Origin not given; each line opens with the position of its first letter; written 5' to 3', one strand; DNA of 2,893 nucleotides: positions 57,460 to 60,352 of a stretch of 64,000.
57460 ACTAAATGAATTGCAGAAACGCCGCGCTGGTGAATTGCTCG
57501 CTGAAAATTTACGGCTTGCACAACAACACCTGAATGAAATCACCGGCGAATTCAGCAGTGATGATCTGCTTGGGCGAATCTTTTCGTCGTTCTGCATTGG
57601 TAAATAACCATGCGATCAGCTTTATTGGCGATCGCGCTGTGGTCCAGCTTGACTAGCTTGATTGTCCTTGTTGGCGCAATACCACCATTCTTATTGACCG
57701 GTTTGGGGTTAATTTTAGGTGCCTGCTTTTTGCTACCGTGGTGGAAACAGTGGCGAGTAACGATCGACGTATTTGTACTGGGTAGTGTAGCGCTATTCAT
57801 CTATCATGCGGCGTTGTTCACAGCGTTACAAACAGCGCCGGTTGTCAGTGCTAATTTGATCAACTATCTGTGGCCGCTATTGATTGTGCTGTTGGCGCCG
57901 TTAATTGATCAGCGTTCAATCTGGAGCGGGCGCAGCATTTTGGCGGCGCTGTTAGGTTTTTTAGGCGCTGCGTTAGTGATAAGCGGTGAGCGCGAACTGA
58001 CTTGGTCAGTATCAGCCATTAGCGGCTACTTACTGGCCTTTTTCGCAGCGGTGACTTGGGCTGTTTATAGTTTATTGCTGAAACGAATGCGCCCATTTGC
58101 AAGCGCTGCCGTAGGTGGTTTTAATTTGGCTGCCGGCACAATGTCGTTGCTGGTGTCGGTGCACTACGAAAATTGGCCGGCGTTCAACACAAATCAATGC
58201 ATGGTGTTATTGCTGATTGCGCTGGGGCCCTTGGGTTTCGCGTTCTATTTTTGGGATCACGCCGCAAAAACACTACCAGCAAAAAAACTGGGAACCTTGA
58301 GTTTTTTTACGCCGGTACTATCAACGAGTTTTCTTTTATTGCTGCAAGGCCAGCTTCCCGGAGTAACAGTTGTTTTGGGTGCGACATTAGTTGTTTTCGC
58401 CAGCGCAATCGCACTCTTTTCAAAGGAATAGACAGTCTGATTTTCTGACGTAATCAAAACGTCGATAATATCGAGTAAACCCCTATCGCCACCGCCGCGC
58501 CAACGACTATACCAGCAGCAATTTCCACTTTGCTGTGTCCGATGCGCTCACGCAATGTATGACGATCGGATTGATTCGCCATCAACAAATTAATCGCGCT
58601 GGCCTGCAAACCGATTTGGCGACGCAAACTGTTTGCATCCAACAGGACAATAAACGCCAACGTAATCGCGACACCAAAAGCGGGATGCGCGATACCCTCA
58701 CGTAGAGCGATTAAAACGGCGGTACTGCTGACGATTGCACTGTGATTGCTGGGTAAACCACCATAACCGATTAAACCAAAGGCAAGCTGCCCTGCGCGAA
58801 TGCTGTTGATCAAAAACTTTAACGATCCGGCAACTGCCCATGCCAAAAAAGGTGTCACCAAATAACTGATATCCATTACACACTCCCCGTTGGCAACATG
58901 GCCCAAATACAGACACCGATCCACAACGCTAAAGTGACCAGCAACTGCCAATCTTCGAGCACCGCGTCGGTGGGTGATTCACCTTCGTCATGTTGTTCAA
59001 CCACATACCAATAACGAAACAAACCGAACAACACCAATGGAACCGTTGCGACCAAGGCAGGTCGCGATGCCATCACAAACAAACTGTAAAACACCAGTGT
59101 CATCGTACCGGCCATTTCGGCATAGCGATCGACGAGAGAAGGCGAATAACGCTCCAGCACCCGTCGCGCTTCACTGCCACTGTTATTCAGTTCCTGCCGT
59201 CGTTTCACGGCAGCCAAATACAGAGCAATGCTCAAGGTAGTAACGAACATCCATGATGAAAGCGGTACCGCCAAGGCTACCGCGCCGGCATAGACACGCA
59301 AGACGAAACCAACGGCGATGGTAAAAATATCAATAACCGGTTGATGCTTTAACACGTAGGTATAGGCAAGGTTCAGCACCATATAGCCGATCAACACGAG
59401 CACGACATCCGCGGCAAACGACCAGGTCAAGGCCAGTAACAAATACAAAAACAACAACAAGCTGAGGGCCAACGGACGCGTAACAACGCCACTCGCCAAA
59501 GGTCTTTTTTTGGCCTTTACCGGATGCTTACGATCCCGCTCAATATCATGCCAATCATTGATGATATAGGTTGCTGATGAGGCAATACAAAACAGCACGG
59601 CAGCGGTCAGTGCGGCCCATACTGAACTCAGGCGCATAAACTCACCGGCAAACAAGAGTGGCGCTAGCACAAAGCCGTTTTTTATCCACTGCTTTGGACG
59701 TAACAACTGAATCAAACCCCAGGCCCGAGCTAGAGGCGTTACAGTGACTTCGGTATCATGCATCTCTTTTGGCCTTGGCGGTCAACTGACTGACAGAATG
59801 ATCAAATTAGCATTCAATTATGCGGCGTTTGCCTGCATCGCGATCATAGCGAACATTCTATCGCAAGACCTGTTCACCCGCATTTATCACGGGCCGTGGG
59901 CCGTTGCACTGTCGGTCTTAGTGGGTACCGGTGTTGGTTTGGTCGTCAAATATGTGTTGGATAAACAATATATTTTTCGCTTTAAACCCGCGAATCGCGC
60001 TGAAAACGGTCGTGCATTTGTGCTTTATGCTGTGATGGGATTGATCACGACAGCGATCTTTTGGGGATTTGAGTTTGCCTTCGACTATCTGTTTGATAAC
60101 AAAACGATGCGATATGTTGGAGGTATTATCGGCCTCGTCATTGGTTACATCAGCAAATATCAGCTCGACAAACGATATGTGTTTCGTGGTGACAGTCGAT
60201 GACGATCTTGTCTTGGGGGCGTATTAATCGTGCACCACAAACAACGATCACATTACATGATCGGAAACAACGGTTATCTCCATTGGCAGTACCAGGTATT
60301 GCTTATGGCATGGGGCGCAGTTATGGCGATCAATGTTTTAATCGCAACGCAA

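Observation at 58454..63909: A complete decaprenyl-phospho-arabinofuranose (DPA)-type pathway plus a GT-C transferase in a gammaproteobacterial origin-proximal region.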

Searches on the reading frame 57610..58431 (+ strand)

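Call 3: search_protein_families(library=pfam, proteins=[window:57610-58431:+], max_evalue=0.01)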
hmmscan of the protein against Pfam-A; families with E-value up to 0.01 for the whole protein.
window:57610-58431:+ (273 aa): 1 family
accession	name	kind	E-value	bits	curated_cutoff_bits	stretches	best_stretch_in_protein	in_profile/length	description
PF00892.27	EamA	-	1.9e-18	67.5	28.2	2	138-268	2-133/135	EamA-like transporter family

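Call 4: search_protein_families(library=ncbifam, proteins=[window:57610-58431:+], max_evalue=0.01)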
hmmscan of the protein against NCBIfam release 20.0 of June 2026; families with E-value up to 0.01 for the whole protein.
window:57610-58431:+ (273 aa): 3 families
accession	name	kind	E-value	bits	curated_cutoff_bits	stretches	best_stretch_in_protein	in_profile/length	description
NF050091.1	ArAmAcExpYddG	equivalog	1.3e-51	175.8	300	1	6-268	12-282/285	aromatic amino acid exporter YddG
NF008676.0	PRK11689.1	equivalog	1.4e-21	76.9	194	1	5-270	12-289/297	aromatic amino acid DMT transporter YddG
TIGR00950.1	2A78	equivalog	4.5e-15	55.8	230.2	1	29-265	21-263/264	carboxylate/amino acid/amine transporter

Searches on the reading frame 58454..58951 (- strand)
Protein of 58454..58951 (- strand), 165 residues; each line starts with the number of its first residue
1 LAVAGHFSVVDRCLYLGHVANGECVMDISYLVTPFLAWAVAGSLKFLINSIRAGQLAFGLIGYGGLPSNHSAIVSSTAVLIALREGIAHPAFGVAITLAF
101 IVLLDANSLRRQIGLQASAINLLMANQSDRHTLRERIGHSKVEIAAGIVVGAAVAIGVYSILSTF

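Call 3: search_protein_families(library=pfam, proteins=[window:58454-58951:-], max_evalue=0.01)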
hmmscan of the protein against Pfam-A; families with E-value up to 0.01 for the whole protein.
window:58454-58951:- (165 aa): 1 family
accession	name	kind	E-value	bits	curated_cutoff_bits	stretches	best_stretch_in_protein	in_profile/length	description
PF02681.20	DUF212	-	6.2e-30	104.4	26.5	1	30-154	5-126/126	Divergent PAP2 family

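Call 4: search_protein_families(library=ncbifam, proteins=[window:58454-58951:-], max_evalue=0.01)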
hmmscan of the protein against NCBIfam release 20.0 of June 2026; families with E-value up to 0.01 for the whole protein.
window:58454-58951:- (165 aa): 0 families

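Call 64: search_solved_structures(query=window:58454-58876:-, max_evalue=1)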
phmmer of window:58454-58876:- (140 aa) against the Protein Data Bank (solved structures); distinct sequences matched with E-value up to 1: 0.

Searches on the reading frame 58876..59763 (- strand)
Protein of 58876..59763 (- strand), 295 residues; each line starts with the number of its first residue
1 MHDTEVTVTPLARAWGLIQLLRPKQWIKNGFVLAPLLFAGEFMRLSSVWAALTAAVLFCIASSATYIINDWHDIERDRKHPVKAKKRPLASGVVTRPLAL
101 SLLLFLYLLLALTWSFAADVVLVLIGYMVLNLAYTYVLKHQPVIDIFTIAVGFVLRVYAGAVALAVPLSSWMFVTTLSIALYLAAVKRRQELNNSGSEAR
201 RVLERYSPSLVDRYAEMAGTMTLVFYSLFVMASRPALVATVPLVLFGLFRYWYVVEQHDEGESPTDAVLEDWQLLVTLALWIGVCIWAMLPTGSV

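Call 3: search_protein_families(library=pfam, proteins=[window:58876-59763:-], max_evalue=0.01)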
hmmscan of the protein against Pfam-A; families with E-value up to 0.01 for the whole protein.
window:58876-59763:- (295 aa): 1 family
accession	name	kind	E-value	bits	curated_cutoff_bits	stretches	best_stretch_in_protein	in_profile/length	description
PF01040.23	UbiA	-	1.1e-19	71.2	34.2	1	46-262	17-239/250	UbiA prenyltransferase family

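Call 4: search_protein_families(library=ncbifam, proteins=[window:58876-59763:-], max_evalue=0.01)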
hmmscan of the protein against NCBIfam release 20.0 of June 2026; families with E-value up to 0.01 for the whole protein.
window:58876-59763:- (295 aa): 12 families
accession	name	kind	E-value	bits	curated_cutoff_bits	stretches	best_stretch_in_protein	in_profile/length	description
NF008977.0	PRK12324.1-2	equivalog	5.7e-68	229.5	234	1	17-289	5-287/297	decaprenyl-phosphate phosphoribosyltransferase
NF008978.0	PRK12324.1-4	equivalog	8.2e-64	215.6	207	1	5-288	23-318/322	decaprenyl-phosphate phosphoribosyltransferase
NF006088.0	PRK08238.1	equivalog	1.2e-49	169.2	351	1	14-289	192-480/482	UbiA family prenyltransferase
NF008976.0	PRK12324.1-1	equivalog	4.8e-45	154.3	474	1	4-285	8-299/306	decaprenyl-phosphate phosphoribosyltransferase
NF009523.0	PRK12884.1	equivalog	2.8e-13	49.7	269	1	16-173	6-160/279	prenyltransferase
NF009521.0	PRK12882.1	equivalog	3.7e-08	32.9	296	1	15-150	6-138/280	geranylgeranylglycerol-phosphate geranylgeranyltransferase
TIGR01473.1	cyoE_ctaB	equivalog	1e-07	32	210.3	1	17-151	3-139/281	heme o synthase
NF009516.0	PRK12875.1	equivalog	7e-06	25.3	205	1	14-148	17-156/292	prenyltransferase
NF009514.0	PRK12873.1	equivalog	0.00014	21.4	246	1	60-123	58-121/297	4-hydroxybenzoate polyprenyltransferase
TIGR01475.1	ubiA_other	subfamily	0.00039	20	180.8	1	35-183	19-169/282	UbiA-like polyprenyltransferase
NF005742.0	PRK07566.1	equivalog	0.0011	18.1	313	1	17-137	31-150/315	chlorophyll synthase ChlG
TIGR01476.1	chlor_syn_BchG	subfamily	0.0027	17.2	212.3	1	18-177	4-168/283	(bacterio)chlorophyll synthase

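Call 33: search_solved_structures(query=window:58876-59763:-, max_evalue=0.001, show_alignments=1)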
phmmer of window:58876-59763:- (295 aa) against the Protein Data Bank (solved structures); distinct sequences matched with E-value up to 0.001: 2.
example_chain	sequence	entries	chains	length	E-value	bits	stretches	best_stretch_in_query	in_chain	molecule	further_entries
8j8j_D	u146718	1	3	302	2.4e-36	128.8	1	4-284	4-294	Decaprenyl-phosphate phosphoribosyltransferase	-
8j8k_A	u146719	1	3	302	6.8e-28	101.1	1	4-284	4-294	Decaprenyl-phosphate phosphoribosyltransferase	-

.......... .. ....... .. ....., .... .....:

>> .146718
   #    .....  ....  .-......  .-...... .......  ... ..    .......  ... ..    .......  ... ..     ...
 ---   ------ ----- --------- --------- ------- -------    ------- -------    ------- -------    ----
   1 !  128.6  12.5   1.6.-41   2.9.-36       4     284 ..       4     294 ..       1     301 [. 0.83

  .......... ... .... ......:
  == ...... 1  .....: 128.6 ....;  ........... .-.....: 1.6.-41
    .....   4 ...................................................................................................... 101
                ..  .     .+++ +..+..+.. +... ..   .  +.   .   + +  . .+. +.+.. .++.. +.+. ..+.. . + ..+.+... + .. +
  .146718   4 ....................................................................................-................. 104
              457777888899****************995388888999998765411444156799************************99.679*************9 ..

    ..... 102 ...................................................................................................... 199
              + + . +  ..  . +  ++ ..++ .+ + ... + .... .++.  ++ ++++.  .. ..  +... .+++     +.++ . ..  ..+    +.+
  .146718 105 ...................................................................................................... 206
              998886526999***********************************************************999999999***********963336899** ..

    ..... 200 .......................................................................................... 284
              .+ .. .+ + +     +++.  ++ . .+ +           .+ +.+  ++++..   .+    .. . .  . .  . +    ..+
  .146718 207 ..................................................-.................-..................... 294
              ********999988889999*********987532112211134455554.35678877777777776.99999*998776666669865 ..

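Call 46: search_dna_similar(query=window:58876-59763:-, collection=phages, mode=protein, max_evalue=0.001, max_rows=15)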
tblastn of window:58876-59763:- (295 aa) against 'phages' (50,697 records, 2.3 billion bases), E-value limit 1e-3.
Records with a match: 1; places in all: 1; records where one place covers at least 80% of the query: 1.
Best place of each record, by identity: <60% 1.
By first word of the organism name: Bacteriophage 1.
By host as written in the record: - 1.
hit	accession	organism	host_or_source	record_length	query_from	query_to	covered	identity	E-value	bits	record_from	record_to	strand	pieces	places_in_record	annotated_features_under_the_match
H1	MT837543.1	Bacteriophage sp.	human fecal samples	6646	17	282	90%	34.2%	1e-36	144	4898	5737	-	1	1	record has no annotation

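Call 47: get_annotated_region(hit=H1, flank=6000)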
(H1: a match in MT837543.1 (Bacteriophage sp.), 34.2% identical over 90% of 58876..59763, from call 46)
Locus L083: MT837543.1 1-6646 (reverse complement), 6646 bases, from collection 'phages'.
description: UNVERIFIED: Bacteriophage sp. clone scaffold_5080 genomic sequence.
organism: Bacteriophage sp. (NCBI taxid 38018)
taxonomy: Viruses
host: -; source: human fecal samples; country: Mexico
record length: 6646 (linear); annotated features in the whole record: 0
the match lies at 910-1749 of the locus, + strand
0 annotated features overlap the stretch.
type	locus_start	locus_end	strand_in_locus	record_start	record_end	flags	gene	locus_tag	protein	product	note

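Call 49: search_protein_families(library=pfam, proteins=[L083:1789-2388:+, L083:2385-2741:+, L083:2746-3711:+, L083:3722-5419:+], max_evalue=0.01)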
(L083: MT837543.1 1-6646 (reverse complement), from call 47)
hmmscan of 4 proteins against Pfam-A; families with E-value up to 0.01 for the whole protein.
L083:1789-2388:+ (199 aa): 1 family
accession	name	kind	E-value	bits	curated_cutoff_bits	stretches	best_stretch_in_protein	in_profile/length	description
PF12710.13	HAD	-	1.4e-31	110.9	27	1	5-186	1-188/189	haloacid dehalogenase-like hydrolase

L083:2385-2741:+ (118 aa): 3 families
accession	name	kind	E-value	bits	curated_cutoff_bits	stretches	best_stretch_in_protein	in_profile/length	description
PF00892.27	EamA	-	3.1e-07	31.2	28.2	1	51-116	69-134/135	EamA-like transporter family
PF00893.25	Multi_Drug_Res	-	7e-07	30.1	23.7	1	26-108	10-93/93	Small Multidrug Resistance protein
PF10639.15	TMEM234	-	0.0015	19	30.1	1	35-115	31-112/113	Putative transmembrane family 234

L083:2746-3711:+ (321 aa): 9 families
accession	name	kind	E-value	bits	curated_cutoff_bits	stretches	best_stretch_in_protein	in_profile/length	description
PF01370.27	Epimerase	-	3.3e-35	122.1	20.9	1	4-229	2-240/240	NAD dependent epimerase/dehydratase family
PF16363.11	GDP_Man_Dehyd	-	1.6e-28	100.6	27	1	4-313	1-331/332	GDP-mannose 4,6 dehydratase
PF01073.25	3Beta_HSD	-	7.5e-16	58.4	22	1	5-218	2-230/280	3-beta hydroxysteroid dehydrogenase/isomerase family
PF07993.18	NAD_binding_4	-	8.7e-11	41.9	20.1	1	66-180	90-218/258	Male sterility protein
PF04321.23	RmlD_sub_bind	-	2.9e-10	40.1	27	1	1-165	1-147/287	RmlD substrate binding domain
PF13460.12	NAD_binding_10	-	3.8e-06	27.3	27.2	1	7-170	1-147/184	NAD(P)H-binding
PF02719.21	Polysacc_synt_2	-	0.0011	18.6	20.2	1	18-223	16-223/293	Polysaccharide biosynthesis protein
PF02254.24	TrkA_N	-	0.0023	18.6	23.8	1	7-73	4-71/116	TrkA-N domain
PF03435.24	Sacchrp_dh_NADP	-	0.0097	16.7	25.1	0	5-80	3-84/129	Saccharopine dehydrogenase NADP binding domain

L083:3722-5419:+ (565 aa): 1 family
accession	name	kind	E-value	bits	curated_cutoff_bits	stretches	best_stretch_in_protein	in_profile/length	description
PF19510.5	DUF6044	-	2.4e-103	346.9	27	1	14-564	12-563/564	Protein of unknown function (DUF6044)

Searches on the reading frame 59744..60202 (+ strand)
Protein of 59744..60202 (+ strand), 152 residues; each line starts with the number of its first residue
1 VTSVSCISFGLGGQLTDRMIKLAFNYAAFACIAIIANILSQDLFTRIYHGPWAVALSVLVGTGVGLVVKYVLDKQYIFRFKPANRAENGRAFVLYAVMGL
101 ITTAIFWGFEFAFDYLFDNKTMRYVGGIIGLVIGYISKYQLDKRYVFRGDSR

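Call 3: search_protein_families(library=pfam, proteins=[window:59744-60202:+], max_evalue=0.01)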
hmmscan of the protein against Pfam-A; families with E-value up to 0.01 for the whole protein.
window:59744-60202:+ (152 aa): 1 family
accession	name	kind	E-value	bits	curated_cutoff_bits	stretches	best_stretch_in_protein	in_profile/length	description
PF04138.20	GtrA_DPMS_TM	-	1.3e-08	35.5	26.1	2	19-78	60-117/117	GtrA/DPMS, transmembrane domain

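Call 4: search_protein_families(library=ncbifam, proteins=[window:59744-60202:+], max_evalue=0.01)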
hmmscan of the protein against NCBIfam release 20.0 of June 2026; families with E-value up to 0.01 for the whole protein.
window:59744-60202:+ (152 aa): 1 family
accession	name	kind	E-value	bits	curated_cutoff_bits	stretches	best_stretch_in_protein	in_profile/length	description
NF037976.1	gtrA_1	subfamily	4.1e-55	185.3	50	1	22-147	1-126/126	GtrA family protein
